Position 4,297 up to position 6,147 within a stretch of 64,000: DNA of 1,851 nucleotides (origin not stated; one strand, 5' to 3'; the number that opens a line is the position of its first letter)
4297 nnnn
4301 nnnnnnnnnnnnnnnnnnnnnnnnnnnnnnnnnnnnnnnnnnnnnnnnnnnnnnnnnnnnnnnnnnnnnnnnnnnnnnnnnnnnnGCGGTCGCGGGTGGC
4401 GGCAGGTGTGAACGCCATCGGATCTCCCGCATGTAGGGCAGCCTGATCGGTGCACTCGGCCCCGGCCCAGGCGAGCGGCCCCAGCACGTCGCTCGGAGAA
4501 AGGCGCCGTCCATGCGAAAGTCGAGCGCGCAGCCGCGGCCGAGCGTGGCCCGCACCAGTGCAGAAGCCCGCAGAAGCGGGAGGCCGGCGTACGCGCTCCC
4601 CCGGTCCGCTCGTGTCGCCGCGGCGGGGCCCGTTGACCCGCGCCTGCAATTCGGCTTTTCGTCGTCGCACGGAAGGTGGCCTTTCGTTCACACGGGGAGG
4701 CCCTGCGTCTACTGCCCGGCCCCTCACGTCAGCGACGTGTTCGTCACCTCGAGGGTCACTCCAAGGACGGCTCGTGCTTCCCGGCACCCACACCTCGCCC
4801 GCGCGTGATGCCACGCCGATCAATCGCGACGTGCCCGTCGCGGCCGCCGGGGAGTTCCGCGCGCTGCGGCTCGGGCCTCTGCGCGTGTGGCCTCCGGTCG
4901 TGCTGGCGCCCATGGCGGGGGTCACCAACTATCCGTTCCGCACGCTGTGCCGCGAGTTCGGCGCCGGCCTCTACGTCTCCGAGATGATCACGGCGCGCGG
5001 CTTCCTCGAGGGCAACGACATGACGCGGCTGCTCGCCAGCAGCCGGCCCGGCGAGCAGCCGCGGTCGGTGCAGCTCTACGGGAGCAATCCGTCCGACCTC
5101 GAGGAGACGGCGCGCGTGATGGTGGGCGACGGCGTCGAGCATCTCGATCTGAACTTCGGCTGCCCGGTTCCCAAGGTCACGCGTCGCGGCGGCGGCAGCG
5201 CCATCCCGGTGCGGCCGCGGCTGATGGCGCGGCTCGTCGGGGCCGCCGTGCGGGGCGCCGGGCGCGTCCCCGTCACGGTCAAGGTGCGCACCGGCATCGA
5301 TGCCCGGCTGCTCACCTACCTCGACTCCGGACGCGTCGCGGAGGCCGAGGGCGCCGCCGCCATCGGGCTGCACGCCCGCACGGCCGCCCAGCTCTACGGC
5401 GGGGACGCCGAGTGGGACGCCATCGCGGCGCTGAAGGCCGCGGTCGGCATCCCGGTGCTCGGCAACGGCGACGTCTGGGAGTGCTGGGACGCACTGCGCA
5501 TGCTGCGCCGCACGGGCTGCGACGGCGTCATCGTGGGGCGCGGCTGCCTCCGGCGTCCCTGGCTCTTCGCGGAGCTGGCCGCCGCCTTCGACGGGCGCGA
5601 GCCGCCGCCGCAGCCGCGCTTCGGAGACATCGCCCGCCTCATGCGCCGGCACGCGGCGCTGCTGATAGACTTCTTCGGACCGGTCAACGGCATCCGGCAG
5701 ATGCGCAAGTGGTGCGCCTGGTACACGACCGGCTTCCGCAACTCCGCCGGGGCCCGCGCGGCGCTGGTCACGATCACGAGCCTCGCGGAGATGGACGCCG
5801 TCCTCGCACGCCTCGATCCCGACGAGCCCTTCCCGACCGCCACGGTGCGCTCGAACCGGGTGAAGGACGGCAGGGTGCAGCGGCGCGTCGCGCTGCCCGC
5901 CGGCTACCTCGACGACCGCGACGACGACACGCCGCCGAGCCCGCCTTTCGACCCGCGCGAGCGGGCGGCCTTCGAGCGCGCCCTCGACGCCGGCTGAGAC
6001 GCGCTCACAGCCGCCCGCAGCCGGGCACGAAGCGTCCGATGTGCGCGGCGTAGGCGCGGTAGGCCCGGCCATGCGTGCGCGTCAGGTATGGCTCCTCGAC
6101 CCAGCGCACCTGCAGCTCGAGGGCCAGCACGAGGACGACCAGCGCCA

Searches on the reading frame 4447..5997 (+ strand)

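Call 32: search_protein_families(library=pfam, proteins=[window:4447-5997:+], max_evalue=0.00001)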
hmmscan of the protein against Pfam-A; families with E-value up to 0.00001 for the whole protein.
window:4447-5997:+ (516 aa): 1 family
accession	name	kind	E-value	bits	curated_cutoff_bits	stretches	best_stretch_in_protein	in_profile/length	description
PF01207.24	Dus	-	5.9e-81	272.4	20.4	1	153-451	2-300/311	Dihydrouridine synthase (Dus)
